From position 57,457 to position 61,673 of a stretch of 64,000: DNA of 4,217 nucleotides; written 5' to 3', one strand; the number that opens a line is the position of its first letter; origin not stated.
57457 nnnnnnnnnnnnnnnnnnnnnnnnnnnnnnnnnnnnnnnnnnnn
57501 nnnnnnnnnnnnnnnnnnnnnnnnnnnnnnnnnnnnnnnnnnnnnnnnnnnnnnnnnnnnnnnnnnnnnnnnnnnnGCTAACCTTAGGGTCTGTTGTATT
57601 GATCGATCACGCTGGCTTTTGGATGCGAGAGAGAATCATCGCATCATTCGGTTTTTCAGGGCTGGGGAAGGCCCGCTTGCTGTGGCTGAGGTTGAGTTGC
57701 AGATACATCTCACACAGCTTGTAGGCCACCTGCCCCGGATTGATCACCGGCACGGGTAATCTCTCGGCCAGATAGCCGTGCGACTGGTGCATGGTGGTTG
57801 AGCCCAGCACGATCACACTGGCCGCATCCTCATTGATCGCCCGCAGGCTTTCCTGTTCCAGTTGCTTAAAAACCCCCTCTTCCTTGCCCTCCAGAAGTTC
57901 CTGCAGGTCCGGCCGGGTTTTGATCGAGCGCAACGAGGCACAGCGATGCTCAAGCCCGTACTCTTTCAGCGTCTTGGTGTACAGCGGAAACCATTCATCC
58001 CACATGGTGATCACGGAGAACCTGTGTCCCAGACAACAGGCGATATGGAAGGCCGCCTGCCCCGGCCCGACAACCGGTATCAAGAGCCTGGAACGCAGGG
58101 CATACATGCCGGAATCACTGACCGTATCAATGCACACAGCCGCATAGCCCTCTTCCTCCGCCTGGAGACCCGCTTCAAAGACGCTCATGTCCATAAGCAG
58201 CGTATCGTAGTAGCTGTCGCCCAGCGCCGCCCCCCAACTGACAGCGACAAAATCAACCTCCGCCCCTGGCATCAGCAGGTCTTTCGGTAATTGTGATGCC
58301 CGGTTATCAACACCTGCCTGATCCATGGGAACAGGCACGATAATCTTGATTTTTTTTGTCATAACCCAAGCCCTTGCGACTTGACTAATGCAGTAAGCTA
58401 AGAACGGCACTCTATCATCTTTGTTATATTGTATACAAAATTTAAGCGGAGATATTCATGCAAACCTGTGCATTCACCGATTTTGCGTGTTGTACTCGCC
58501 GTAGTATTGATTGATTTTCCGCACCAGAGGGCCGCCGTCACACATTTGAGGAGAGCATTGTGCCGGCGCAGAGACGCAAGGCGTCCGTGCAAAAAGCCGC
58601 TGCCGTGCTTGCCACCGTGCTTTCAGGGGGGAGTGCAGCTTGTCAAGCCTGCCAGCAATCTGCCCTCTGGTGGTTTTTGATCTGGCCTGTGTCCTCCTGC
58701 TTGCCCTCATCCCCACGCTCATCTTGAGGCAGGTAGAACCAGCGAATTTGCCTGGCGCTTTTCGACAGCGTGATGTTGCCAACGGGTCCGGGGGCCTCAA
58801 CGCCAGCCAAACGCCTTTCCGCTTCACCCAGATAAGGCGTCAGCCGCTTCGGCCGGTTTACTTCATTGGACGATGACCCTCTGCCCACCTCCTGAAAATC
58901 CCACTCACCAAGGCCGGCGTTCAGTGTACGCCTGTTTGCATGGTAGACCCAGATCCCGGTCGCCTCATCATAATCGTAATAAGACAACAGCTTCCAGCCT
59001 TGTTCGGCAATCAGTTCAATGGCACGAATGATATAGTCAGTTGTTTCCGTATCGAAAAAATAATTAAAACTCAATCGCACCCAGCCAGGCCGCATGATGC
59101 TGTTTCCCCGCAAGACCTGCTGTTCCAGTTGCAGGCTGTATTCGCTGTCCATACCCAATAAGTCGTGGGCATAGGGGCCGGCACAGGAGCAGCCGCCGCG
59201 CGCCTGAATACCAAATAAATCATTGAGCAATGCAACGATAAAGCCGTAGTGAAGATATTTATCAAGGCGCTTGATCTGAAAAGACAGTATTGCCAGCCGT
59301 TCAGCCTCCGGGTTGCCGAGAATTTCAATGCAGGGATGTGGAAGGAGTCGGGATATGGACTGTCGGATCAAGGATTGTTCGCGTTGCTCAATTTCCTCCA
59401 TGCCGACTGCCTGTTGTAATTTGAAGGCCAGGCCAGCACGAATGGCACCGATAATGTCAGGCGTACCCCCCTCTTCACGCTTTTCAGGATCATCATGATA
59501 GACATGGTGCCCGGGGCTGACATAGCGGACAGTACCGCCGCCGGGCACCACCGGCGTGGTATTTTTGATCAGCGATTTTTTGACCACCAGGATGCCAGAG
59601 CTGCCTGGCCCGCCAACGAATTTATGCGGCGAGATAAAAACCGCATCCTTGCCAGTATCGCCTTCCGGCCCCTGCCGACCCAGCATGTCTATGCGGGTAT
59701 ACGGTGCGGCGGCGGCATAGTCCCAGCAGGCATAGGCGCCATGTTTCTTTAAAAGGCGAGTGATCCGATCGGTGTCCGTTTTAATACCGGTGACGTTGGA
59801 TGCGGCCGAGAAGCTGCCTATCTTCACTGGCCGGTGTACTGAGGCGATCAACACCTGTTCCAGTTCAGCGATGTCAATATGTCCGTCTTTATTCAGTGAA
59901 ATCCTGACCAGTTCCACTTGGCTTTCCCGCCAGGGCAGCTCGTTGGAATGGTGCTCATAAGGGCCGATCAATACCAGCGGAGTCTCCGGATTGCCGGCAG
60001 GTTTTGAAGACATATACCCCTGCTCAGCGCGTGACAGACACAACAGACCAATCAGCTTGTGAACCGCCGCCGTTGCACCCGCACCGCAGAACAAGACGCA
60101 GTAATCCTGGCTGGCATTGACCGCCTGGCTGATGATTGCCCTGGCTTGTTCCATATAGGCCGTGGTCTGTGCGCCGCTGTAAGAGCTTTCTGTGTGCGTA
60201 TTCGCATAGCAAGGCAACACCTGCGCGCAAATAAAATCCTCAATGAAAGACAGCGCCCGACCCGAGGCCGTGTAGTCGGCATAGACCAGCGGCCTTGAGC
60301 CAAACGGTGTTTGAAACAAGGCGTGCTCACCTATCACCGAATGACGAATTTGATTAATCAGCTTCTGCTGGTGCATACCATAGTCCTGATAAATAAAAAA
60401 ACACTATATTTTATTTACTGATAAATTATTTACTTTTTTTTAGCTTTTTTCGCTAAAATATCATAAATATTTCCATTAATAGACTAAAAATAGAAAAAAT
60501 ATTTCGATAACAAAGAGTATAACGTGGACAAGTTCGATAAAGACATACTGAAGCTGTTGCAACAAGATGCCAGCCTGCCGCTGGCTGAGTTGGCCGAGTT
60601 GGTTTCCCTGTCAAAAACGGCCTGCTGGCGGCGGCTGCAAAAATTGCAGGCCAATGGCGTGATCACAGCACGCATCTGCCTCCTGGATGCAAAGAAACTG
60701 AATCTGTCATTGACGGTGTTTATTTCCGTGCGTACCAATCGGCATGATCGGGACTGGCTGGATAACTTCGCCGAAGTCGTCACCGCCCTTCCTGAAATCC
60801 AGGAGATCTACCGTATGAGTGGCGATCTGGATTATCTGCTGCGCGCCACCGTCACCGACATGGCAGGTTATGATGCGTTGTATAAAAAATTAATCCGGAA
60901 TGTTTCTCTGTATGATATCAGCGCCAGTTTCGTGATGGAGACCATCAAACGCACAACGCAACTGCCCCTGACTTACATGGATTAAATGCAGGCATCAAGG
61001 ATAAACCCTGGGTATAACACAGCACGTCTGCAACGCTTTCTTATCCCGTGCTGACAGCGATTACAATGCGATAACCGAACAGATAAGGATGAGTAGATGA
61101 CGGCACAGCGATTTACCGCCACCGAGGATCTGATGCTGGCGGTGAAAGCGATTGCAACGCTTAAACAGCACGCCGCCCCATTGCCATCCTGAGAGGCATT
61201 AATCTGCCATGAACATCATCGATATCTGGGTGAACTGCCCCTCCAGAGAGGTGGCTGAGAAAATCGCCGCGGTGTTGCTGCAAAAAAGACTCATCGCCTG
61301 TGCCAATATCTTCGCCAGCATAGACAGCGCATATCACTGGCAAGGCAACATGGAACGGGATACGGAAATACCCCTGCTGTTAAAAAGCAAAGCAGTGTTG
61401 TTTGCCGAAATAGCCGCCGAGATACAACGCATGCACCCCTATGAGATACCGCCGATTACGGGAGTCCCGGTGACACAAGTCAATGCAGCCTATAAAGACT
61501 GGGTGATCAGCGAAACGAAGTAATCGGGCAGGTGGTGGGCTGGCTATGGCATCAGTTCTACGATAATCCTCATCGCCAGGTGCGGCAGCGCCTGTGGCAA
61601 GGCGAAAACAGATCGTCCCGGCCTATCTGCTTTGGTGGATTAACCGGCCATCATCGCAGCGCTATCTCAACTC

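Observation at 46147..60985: Uncharacterised ~15-kb catabolic locus combining TonB-dependent uptake, ATP-dependent hydantoinase/oxoprolinase, cysteine hydrolase, CoA-transferase + lyase, racemase-like, NTF2 pair and a PLP enzyme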

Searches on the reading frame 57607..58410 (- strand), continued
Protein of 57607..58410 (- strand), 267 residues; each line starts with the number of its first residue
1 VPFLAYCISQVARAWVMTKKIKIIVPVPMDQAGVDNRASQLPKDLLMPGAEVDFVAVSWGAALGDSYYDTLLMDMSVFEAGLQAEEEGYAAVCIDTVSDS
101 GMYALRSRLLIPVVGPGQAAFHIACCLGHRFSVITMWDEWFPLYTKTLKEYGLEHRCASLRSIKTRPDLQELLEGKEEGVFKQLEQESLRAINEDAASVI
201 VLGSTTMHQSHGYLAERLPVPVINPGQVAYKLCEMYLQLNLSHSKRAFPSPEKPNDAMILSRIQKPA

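Call 86: search_protein_families(library=pfam, proteins=[L084:7105-7596:+, L084:7593-8978:+, L084:1771-2670:+, L084:9765-10421:+, L085:9787-10527:+, L083:10120-10611:+, L083:9196-10074:+, L084:339-1769:+, L085:3382-4044:+, L085:4049-4999:+], max_evalue=0.001)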
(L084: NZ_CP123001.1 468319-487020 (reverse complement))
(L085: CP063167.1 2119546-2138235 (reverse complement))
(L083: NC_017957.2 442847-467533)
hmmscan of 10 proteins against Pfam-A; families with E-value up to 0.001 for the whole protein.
L084:7105-7596:+ (163 aa): 2 families
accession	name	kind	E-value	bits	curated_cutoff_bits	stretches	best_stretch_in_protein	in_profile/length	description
PF14534.12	DUF4440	-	0.00045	21.1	25.2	1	71-148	5-80/107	Domain of unknown function (DUF4440)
PF01361.26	Tautomerase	-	0.00051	20.3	22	1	2-55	1-54/60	Tautomerase enzyme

L084:7593-8978:+ (461 aa): 11 families
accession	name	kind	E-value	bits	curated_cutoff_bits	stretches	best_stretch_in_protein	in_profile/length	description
PF00890.30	FAD_binding_2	-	1.2e-52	180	20.4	1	9-435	1-413/414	FAD binding domain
PF01266.30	DAO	-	4.3e-16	59.8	27.9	1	9-199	1-207/353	FAD dependent oxidoreductase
PF12831.13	FAD_oxidored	-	1.2e-09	38.4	27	1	9-195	1-145/416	FAD dependent oxidoreductase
PF03486.20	HI0933_like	-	5.5e-09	36.3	50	1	9-43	2-36/244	HI0933-like protein Rossmann domain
PF07992.20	Pyr_redox_2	-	4.4e-07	30.1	26.1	1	9-199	2-112/291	Pyridine nucleotide-disulphide oxidoreductase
PF13450.12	NAD_binding_8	-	5.9e-07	30.1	21.9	1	12-46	1-35/68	NAD(P)-binding Rossmann-like domain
PF01134.28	GIDA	-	9.2e-07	28.7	22.1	1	9-204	1-158/391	Glucose inhibited division protein A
PF01946.23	Thi4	-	1.8e-06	27.8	26.2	1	7-46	17-57/235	Thi4 family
PF13738.12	Pyr_redox_3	-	3.5e-05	23.6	30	1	11-39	1-30/305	Pyridine nucleotide-disulphide oxidoreductase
PF01494.25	FAD_binding_3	-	0.00035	20.3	22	1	8-43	2-37/349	FAD binding domain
PF00070.33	Pyr_redox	-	0.00071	20.5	22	0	10-43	2-35/82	Pyridine nucleotide-disulphide oxidoreductase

L084:1771-2670:+ (299 aa): 2 families
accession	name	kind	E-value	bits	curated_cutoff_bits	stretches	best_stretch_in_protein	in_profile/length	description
PF13714.12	PEP_mutase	-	2.4e-49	168.5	31.5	1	3-244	1-235/240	Phosphoenolpyruvate phosphomutase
PF00463.27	ICL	-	1.1e-13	51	26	1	73-174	150-254/526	Isocitrate lyase family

L084:9765-10421:+ (218 aa): 1 family
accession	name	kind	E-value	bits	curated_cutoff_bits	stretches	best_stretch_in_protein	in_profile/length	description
PF01177.27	Asp_Glu_race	-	2e-13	51.1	31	1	44-140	45-143/211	Asp/Glu/Hydantoin racemase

L085:9787-10527:+ (246 aa): 1 family
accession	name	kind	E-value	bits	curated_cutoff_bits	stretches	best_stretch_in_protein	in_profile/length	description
PF01177.27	Asp_Glu_race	-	1e-13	52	31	1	46-197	47-211/211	Asp/Glu/Hydantoin racemase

L083:10120-10611:+ (163 aa): 1 family
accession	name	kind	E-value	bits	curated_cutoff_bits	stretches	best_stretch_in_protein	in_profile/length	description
PF01361.26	Tautomerase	-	1.1e-06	28.9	22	1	2-57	1-56/60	Tautomerase enzyme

L083:9196-10074:+ (292 aa): 3 families
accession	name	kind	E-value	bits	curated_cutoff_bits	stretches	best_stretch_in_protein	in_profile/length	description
PF13714.12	PEP_mutase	-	9.5e-46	156.8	31.5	1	7-247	4-238/240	Phosphoenolpyruvate phosphomutase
PF00463.27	ICL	-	4.3e-12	45.8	26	1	73-167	150-247/526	Isocitrate lyase family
PF02548.21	Pantoate_transf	-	0.0002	21.3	28.7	1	3-120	7-128/259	Ketopantoate hydroxymethyltransferase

L084:339-1769:+ (476 aa): 2 families
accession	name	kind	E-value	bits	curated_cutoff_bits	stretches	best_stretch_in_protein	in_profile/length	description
PF03972.19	MmgE_PrpD_N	-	2.2e-35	122.5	32.1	1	36-252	8-225/244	MmgE/PrpD N-terminal domain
PF19305.4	MmgE_PrpD_C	-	2.6e-32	112.4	32.1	1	286-455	1-171/173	MmgE/PrpD C-terminal domain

L085:3382-4044:+ (220 aa): 1 family
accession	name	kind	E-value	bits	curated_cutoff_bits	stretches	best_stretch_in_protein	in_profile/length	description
PF00857.26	Isochorismatase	-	3.7e-34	118.8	27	1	22-203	1-169/175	Isochorismatase domain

L085:4049-4999:+ (316 aa): 1 family
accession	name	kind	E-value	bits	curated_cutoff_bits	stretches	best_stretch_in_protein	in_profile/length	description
PF01522.26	Polysacc_deac_1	-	1.2e-07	32.1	23.1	1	67-177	14-123/124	Polysaccharide deacetylase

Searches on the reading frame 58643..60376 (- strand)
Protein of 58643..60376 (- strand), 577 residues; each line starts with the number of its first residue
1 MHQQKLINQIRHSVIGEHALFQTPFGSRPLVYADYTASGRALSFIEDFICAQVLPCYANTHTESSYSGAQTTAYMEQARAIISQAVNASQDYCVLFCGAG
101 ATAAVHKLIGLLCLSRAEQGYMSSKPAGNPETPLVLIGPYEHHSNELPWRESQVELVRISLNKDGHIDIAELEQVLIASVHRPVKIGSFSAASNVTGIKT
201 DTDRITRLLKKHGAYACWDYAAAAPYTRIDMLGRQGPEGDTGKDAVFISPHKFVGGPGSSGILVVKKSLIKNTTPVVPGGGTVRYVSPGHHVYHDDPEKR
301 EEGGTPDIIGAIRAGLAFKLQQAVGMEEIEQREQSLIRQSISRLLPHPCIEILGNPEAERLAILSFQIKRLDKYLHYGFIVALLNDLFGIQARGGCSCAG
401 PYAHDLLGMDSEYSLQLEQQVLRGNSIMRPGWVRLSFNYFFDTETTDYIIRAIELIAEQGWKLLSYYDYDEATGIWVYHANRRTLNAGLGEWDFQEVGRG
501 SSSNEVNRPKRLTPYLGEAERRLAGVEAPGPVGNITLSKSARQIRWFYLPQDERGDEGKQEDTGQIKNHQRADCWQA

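Call 5: search_protein_families(library=pfam, proteins=[window:58643-60376:-])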
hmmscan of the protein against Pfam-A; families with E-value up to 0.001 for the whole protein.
window:58643-60376:- (577 aa): 1 family
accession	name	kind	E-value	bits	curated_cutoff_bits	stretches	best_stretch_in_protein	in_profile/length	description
PF00266.25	Aminotran_5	-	1.8e-46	159.2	21.5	1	32-437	2-359/371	Aminotransferase class-V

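Call 7: search_protein_families(library=ncbifam, proteins=[window:58643-60376:-], max_evalue=1e-10)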
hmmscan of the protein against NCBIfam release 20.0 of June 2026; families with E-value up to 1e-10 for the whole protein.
window:58643-60376:- (577 aa): 8 families
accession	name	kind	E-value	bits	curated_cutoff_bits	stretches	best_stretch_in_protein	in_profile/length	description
TIGR01979.1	sufS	subfamily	2.2e-43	148.7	475.1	1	22-404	11-367/403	SufS family cysteine desulfurase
NF006791.0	PRK09295.1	equivalog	4.5e-30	105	661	1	21-402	15-368/406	cysteine desulfurase SufS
NF041166.1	f2_encap_cargo1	exception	5.4e-25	88.5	800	1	29-401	245-589/623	family 2A encapsulin nanocompartment cargo protein cysteine desulfurase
TIGR03392.1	FeS_syn_CsdA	equivalog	2.5e-20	73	493.6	1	58-406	45-363/398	cysteine desulfurase CsdA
TIGR01977.1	am_tr_V_EF2568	hypoth_equivalog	2.9e-20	72.6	377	1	62-453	33-373/376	cysteine desulfurase family protein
NF008126.0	PRK10874.1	equivalog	5.8e-20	71.8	607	1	58-406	48-366/401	cysteine desulfurase CsdA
NF040779.1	Sec_lyase_SclA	exception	1.7e-14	53.6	525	1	150-409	107-347/378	selenocysteine lyase SclA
TIGR01976.1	am_tr_V_VC1184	hypoth_equivalog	1.7e-12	47.3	352.35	0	58-275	47-241/401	cysteine desulfurase-like protein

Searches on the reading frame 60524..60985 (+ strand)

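Call 5: search_protein_families(library=pfam, proteins=[window:60524-60985:+])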
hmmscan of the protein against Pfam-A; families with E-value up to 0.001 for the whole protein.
window:60524-60985:+ (153 aa): 8 families
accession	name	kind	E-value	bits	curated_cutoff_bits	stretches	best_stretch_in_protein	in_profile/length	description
PF01037.27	AsnC_trans_reg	-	1.4e-18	67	25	1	67-140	1-73/73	Lrp/AsnC ligand binding domain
PF13412.12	HTH_24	-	4.6e-17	61.8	21.9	1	1-48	1-48/48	Winged helix-turn-helix DNA-binding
PF13404.12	HTH_AsnC-type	-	1e-16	60.9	27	1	1-42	1-42/42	AsnC-type helix-turn-helix domain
PF08279.18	HTH_11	-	9.6e-06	25.8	25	1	6-47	3-46/55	HTH domain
PF12840.13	HTH_20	-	0.00034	21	27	1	7-48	8-49/51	Helix-turn-helix domain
PF22451.2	NirdL-like_HTH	-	0.00042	20.3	27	0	5-47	1-46/47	Siroheme decarboxylase NirDL-like HTH domain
PF13545.12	HTH_Crp_2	-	0.00046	20.5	27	0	18-59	23-67/70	Crp-like helix-turn-helix domain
PF09339.16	HTH_IclR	-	0.00086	19.5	22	0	7-47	7-48/52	IclR helix-turn-helix domain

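Call 7: search_protein_families(library=ncbifam, proteins=[window:60524-60985:+], max_evalue=1e-10)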
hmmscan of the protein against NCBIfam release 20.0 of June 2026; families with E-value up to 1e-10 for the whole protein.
window:60524-60985:+ (153 aa): 5 families
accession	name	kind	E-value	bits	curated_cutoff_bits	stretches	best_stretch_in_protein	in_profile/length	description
NF008370.0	PRK11169.1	equivalog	4.2e-30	104.6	233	1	1-149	12-161/164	leucine-responsive transcriptional regulator Lrp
NF008384.0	PRK11179.1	equivalog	1.6e-12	47.5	227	1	1-128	7-129/153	transcriptional regulator AsnC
NF053758.1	ChrTpTrnRegChrS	equivalog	4.5e-11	42.8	250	1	1-119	12-127/158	chromate efflux transcriptional regulator ChrS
NF041396.1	TranRegLrp_Halo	equivalog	8e-11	42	190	1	2-149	4-148/149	HTH-type transcriptional regulator Lrp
NF040820.1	trans_reg_LrpA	equivalog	8.4e-11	41.9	250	1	2-113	3-109/141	HTH-type transcriptional regulator LrpA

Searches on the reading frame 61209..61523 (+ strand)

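Call 5: search_protein_families(library=pfam, proteins=[window:61209-61523:+])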
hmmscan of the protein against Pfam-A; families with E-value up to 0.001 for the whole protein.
window:61209-61523:+ (104 aa): 1 family
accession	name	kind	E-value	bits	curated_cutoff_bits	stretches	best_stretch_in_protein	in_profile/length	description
PF03091.20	CutA1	-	1.3e-31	108.7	22.4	1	6-100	3-97/99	CutA1 divalent ion tolerance protein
